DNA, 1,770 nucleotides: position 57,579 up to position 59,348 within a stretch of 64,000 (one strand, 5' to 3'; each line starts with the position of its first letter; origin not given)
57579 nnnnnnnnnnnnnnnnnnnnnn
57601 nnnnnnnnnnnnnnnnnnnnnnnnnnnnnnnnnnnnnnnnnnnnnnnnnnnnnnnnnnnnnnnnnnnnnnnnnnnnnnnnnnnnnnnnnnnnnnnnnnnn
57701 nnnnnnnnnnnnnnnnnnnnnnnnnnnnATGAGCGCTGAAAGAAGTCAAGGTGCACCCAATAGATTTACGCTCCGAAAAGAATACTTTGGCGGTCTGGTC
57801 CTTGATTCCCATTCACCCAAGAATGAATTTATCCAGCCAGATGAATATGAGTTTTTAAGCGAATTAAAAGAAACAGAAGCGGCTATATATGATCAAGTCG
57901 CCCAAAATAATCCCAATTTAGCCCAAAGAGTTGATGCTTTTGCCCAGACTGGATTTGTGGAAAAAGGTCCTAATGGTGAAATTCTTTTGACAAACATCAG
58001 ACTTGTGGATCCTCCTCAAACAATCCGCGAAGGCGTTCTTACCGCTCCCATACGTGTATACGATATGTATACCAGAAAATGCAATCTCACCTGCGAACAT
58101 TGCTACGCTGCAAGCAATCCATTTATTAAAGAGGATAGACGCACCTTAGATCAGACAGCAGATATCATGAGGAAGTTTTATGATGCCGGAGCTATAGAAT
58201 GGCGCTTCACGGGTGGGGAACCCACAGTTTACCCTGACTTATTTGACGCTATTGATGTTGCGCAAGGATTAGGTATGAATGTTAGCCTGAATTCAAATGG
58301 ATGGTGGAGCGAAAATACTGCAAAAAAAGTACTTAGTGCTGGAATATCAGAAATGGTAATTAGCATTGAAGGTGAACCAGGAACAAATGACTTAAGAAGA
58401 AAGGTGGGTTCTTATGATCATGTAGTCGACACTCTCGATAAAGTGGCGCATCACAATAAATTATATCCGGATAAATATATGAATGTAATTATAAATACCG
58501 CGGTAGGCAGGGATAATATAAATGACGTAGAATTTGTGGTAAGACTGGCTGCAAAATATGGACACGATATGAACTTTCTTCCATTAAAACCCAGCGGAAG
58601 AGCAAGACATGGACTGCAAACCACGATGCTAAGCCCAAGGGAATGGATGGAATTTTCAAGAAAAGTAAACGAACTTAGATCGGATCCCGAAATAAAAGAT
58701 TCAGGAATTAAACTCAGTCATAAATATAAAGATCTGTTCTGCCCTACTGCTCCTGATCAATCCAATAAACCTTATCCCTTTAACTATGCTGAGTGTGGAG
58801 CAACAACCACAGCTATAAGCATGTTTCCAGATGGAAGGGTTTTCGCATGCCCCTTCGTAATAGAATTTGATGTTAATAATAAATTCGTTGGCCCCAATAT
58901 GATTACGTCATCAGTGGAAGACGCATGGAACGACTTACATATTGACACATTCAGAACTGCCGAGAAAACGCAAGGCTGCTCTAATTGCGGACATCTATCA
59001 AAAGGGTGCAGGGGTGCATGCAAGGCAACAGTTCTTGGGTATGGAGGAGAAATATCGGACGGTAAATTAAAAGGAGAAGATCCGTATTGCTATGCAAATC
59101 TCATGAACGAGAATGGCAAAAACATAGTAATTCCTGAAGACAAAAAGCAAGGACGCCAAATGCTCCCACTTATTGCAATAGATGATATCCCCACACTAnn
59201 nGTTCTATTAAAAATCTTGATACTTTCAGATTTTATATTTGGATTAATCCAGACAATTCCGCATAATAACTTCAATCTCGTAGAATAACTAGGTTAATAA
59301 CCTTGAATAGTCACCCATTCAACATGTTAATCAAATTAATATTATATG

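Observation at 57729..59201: SPASM-domain radical SAM enzyme with a 110-aa N-terminal extension (RRE-like?) and no obvious precursor gene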

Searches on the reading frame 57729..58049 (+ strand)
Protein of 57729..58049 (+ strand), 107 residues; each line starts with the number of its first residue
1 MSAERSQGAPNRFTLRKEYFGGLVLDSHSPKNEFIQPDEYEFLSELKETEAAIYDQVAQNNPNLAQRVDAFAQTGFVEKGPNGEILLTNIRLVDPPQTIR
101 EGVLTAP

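Call 17: search_protein_families(library=pfam, alignment_id=A3, max_evalue=5)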
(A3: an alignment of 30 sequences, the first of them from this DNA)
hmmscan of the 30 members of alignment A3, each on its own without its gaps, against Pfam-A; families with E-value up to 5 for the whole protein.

A. member 1, seq(107 aa): 0 families

B. families by the number of members that match (of 30 scanned): 19 families
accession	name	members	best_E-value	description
PF05504.16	Spore_GerAC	1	0.017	Spore germination B3/ GerAC like, C-terminal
PF21744.3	BAHCC1-like_Tudor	1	0.019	BAHCC1-like, Tudor domain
PF08190.17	PIH1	1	0.02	PIH1 N-terminal domain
PF08275.17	DNAG_N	1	0.02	DNA primase catalytic core, N-terminal domain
PF14394.12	DUF4423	1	0.025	Domain of unknown function (DUF4423)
PF24406.1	nSTAND_NTPase4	1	0.032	Novel STAND NTPase 4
PF23258.1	DUF7072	1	0.037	Domain of unknown function (DUF7072)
PF20115.4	DUF6505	1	0.093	Family of unknown function (DUF6505)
PF12483.13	GIDE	1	0.096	E3 Ubiquitin ligase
PF22334.1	TubZ_C_2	1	0.12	Phage tubulin-like protein, C-terminal domain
PF13119.11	DUF3973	1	0.14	Domain of unknown function (DUF3973)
PF13301.11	DUF4079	1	0.14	Protein of unknown function (DUF4079)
PF00538.25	Linker_histone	1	0.14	linker histone H1 and H5 family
PF23882.1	DUF7235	1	0.16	Family of unknown function (DUF7235)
PF18600.6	Ezh2_MCSS_fung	1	0.16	Fungal MCSS domain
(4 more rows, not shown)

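Call 18: search_solved_structures(query=A3, max_evalue=10, show_alignments=3)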
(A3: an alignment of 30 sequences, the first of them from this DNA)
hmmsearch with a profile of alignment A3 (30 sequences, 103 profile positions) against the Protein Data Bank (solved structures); distinct sequences matched with E-value up to 10: 4.
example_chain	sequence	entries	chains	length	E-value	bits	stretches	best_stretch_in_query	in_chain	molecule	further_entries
1sd6_A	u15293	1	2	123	0.66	13.7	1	40-82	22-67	Methicillin resistance regulatory protein mecI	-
1okr_A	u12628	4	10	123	0.67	13.7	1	40-82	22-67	METHICILLIN RESISTANCE REGULATORY PROTEIN MECI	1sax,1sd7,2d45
7w59_X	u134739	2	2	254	0.7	13.6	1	28-100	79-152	PSME3-interacting protein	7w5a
5jxd_A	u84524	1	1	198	3.5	11.3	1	24-80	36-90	Tumor necrosis factor alpha-induced protein 8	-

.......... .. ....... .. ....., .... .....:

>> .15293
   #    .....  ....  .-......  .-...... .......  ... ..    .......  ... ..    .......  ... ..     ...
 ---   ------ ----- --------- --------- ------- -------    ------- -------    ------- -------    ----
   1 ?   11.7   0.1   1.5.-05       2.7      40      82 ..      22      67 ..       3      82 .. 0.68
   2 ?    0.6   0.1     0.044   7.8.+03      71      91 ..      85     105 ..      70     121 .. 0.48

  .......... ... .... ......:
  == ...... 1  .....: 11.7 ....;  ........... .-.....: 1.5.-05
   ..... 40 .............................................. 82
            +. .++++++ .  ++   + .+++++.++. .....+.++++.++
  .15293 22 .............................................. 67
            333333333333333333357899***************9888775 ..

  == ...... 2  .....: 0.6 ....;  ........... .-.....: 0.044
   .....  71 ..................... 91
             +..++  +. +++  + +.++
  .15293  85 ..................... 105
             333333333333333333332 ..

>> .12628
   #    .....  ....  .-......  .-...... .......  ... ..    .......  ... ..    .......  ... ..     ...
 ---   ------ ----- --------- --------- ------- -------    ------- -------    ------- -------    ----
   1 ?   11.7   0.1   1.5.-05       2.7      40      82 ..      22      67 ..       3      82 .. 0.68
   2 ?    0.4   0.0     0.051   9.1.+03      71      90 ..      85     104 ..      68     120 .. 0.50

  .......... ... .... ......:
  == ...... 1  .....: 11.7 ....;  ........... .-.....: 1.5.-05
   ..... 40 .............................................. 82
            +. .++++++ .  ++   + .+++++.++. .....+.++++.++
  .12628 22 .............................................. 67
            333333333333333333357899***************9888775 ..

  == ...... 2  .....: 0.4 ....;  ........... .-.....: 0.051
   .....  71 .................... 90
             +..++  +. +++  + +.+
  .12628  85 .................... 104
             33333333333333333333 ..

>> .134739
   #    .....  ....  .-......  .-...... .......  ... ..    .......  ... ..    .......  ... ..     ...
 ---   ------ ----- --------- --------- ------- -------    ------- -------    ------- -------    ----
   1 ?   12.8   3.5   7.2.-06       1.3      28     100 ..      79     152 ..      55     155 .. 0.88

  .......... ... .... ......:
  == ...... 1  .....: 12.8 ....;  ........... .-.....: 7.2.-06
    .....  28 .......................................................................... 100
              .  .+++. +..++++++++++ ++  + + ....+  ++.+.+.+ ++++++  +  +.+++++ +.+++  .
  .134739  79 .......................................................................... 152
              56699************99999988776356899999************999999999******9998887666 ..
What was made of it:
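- Tried and rejected: The PDB profile search gave only an insignificant match to MecI (call 18).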

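Call 25: predict_structure(alignment_id=A3)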
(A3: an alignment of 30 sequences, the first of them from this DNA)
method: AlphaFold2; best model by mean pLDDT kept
length: 107 residues; sequences in the alignment: 30
mean_pLDDT: 82.2   pTM: 0.73
mean pLDDT of the five models: 82.2, 81.7, 80.5, 79.6, 77.3
residues with pLDDT >= 90: 30; 70-90: 64; 50-70: 5; < 50: 8
segments of 3 or more residues with pLDDT < 50: 1-8
pLDDT, mean of each block of 10 residues (from residue 1): 45 88 87 90 86 86 90 89 87 83 71
secondary structure, 60 per line:
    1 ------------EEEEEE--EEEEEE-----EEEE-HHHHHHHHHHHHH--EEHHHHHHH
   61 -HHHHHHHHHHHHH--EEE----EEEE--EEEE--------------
elements in order: E13-18 E21-26 E32-35 H37-49 H54-60 H62-74 E77-79 E84-87 E90-93

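Call 30: fold_search(model_id=the predicted structure, library=pdb)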
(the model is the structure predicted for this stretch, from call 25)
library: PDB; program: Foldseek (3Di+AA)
matches with E <= 10: 584; with E <= 0.001: 0
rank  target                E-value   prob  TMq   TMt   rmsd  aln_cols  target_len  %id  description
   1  5k5q_B                1.3e-01  0.98  0.42  0.48   3.3        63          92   21  Structure of AspA-DNA complex: novel centromere bindng protein-centromere complex (released 2016-06-01)
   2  2isy_A                1.5e-01  0.94  0.33  0.25   3.0        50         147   18  Crystal structure of the nickel-activated two-domain iron-dependent regulator (IdeR) (released 2007-02-13)
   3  3cuq_A                1.5e-01  0.75  0.44  0.25   6.3        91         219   10  Integrated structural and functional model of the human ESCRT-II complex (released 2008-11-04)
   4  5k5q_C                1.6e-01  0.85  0.37  0.43   7.2        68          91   20  Structure of AspA-DNA complex: novel centromere bindng protein-centromere complex (released 2016-06-01)
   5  3vb2_B                2.6e-01  0.97  0.43  0.35   2.4        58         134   21  Crystal Structure of the Reduced Form of MarR from E.coli (released 2013-01-30)
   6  3b73_B                2.6e-01  0.97  0.44  0.51   2.7        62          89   11  Crystal structure of the PhiH1 repressor-like protein from Haloarcula marismortui (released 2007-11-13)
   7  9j63_A                2.8e-01  0.66  0.39  0.09   5.6        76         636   10  Cryo-EM structure of neddylated Cul2-Rbx1-EloBC-FEM1B homodimer (released 2025-09-03)
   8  5v1q_A                2.8e-01  0.60  0.29  0.08   8.4        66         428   20  Crystal structure of Streptococcus suis SuiB (released 2017-08-30)
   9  4jba_B                3.1e-01  0.85  0.39  0.32   3.0        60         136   18  Crystal Structure of the Oxidized Form of MarR from E.coli (released 2013-10-16)
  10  8oj0_C                3.1e-01  0.41  0.31  0.31   9.4        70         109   14  60S ribosomal subunit bound to the E3-UFM1 complex - state 2 (native) (released 2024-02-21)
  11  2zme_B                3.1e-01  0.28  0.33  0.18  10.8        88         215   17  Integrated structural and functional model of the human ESCRT-II complex (released 2008-11-04)
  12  1ddn_A                3.3e-01  0.85  0.36  0.33   3.1        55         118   18  DIPHTHERIA TOX REPRESSOR (C102D MUTANT)/TOX DNA OPERATOR COMPLEX (released 1998-10-14)
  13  8rx0_E                3.6e-01  0.77  0.42  0.09   4.9        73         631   12  (NEDD8)-CRL2VHL-MZ1-Brd4BD2-Ub(G76S, K48C)-UBE2R1(C93K, S138C, C191S, C223S)-Ub (released 2024-03-06)
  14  6jx3_B                3.6e-01  0.57  0.42  0.51   5.9        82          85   13  Lasso peptide synthetase B1 complexed with the leader peptide (released 2019-06-26)
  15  5dcm_B                3.8e-01  0.47  0.42  0.45   5.2        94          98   16  Structure of a lantibiotic response regulator: C-terminal domain of the nisin resistance regulator NsrR (released 2016-07-06)
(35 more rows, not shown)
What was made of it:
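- The isolated domain's best PDB fold matches are DNA-binding winged-helix proteins (AspA, IdeR, MarR; call 30).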

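Call 73: search_protein_representatives(alignment_id=A3)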
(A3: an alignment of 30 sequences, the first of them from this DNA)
Query: 30 sequences, 103 profile positions. Proteins with E-value up to 0.001 (for the whole library): 60; up to 1e-10: 16; up to 1e-30: 0. The best 60 are listed.
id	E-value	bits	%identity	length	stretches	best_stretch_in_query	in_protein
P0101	1.2e-28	115.7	-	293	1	5-103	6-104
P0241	1.7e-26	108.8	-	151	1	1-103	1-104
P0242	1.4e-24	102.6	-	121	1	5-103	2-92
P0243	7.0e-24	100.4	-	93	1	1-89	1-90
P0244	1.2e-20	89.9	-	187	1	5-103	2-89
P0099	9.0e-17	77.5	-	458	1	5-103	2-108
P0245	1.8e-14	70.1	-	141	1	4-103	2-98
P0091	2.1e-14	69.9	-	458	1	5-103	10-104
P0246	8.3e-14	68.0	-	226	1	7-103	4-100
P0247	8.6e-14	68.0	-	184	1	5-103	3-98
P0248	2.0e-13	66.8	-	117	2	5-44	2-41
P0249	3.5e-13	66.0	-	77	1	1-57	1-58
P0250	8.4e-12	61.6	-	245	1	5-103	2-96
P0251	3.1e-11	59.7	-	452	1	5-103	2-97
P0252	4.1e-11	59.4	-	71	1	5-50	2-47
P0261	5.7e-07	46.1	-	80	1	7-76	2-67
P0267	1.4e-05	41.5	-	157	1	2-72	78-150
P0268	2.8e-05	40.6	-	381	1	7-82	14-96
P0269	3.6e-05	40.2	-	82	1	7-70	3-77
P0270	4.2e-05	40.1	-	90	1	10-56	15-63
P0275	7.6e-05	39.2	-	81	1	3-71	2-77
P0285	2.5e-04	37.6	-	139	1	5-69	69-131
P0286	2.8e-04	37.4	-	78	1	4-75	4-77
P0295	9.3e-04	35.7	-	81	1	6-75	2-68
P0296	9.8e-04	35.7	-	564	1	10-81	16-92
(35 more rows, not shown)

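Call 75: search_protein_families(library=pfam, proteins=[P0261, P0269, P0275, P0286, P0295, P0270, P0267, P0285, P0268, P0296], max_evalue=1)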
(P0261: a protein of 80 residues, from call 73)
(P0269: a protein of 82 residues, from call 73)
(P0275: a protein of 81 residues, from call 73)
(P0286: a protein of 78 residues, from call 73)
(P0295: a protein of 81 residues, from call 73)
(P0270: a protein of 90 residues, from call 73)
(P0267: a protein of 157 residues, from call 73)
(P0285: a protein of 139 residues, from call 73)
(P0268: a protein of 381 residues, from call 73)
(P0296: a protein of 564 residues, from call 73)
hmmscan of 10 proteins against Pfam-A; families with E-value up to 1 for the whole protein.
P0261 (80 aa): 4 families
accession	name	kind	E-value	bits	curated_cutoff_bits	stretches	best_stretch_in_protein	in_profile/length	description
PF05402.18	PqqD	-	0.022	15.5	23.4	1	14-42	3-30/67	Coenzyme PQQ synthesis protein D (PqqD)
PF07066.17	DUF3882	-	0.077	13.3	22.1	1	9-75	92-152/162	Lactococcus phage M3 protein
PF11962.13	Peptidase_G2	-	0.18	11.6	25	1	8-33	110-135/228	Peptidase_G2, IMC autoproteolytic cleavage domain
PF21387.2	Gp6_C-I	-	0.2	12.2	27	1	10-58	12-59/69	Baseplate structural protein gp6, C-terminal domain I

P0269 (82 aa): 2 families
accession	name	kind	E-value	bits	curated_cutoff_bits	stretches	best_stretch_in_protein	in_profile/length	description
PF05402.18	PqqD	-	8.4e-10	39.3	23.4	1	17-79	4-66/67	Coenzyme PQQ synthesis protein D (PqqD)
PF16007.11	DUF4777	-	0.0082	16.8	34.4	1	36-72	13-49/66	Domain of unknown function (DUF4777)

P0275 (81 aa): 1 family
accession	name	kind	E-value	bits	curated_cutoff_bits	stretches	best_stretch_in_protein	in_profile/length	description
PF05402.18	PqqD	-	0.00023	21.9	23.4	1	18-70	3-58/67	Coenzyme PQQ synthesis protein D (PqqD)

P0286 (78 aa): 3 families
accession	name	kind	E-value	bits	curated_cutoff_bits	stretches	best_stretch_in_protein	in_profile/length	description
PF07961.18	MBA1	-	0.018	14.5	27.4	1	9-66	39-96/235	MBA1-like protein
PF14297.12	Lin1244_N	-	0.036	15.2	25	1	27-76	34-80/95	Lin1244/Lin1753-like, N-terminal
PF16801.10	MSL1_dimer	-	0.094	13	25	1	47-64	19-36/37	Dimerisation domain of Male-specific-Lethal 1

P0295 (81 aa): 0 families

P0270 (90 aa): 1 family
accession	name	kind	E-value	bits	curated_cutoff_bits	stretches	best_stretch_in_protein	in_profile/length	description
PF11347.14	CRR42-like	-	0.25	11.7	25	0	50-71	12-33/62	Protein CHLORORESPIRATORY REDUCTION 42-like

P0267 (157 aa): 0 families

P0285 (139 aa): 1 family
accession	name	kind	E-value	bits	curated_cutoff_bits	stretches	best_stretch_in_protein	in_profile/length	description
PF22676.1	GalA_N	-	0.12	12.6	27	1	46-98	53-107/133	Alpha-galactosidase, N-terminal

P0268 (381 aa): 2 families
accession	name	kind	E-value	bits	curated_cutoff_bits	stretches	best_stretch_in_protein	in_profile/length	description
PF04055.27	Radical_SAM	-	2.4e-10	41.3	29.5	1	124-214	3-100/166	Radical SAM superfamily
PF13353.11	Fer4_12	-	7.6e-06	26.7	22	1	125-213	12-107/137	4Fe-4S single cluster domain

P0296 (564 aa): 6 families
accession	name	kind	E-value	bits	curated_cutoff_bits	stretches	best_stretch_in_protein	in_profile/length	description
PF13186.11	SPASM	-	3.1e-09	37.4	21.5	1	345-411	1-66/67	Iron-sulfur cluster-binding domain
PF04055.27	Radical_SAM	-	1.5e-07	32.2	29.5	1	119-217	3-109/166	Radical SAM superfamily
PF13353.11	Fer4_12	-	2.5e-05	25.1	22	1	122-192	14-87/137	4Fe-4S single cluster domain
PF02219.23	MTHFR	-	0.093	12.5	24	1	252-309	78-139/287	Methylenetetrahydrofolate reductase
PF16351.10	DUF4979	-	0.2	12.4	28.9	1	23-75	76-127/165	Domain of unknown function (DUF4979)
PF11793.14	FANCL_C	-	0.66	10.8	27.3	1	407-440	4-33/69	FANCL C-terminal domain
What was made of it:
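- On RiPP recognition element (RRE / PqqD, PF05402): The link is transitive: the domain profile finds P0269 (E 3.6e-5 in 1.84e9 proteins), which scores 39.3 bits on PF05402 (cut-off 23.4), and P0275 scores 21.9 bits (calls 73, 75).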

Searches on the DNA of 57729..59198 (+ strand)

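Call 94: search_rna_families(sources=[L015, L007, L010, L031, L033, L040, L041, L029, L013, L017], threshold=gathering)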
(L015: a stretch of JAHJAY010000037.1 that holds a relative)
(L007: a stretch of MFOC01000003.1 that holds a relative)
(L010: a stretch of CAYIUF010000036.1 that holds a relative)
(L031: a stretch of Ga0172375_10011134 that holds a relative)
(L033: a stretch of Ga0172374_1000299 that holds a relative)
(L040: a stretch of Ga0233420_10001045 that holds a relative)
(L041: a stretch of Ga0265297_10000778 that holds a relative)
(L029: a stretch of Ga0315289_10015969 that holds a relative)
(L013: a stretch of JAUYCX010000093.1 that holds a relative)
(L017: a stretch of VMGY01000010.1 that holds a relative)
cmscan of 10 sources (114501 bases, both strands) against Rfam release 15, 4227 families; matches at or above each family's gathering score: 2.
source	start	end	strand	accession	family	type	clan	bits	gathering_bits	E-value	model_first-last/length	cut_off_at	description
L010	1433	1504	+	RF00005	tRNA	Gene; tRNA;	CL00001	66.9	29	3.9e-12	1-71/71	no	tRNA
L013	329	415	+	RF00005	tRNA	Gene; tRNA;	CL00001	56.5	29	3e-09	1-71/71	no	tRNA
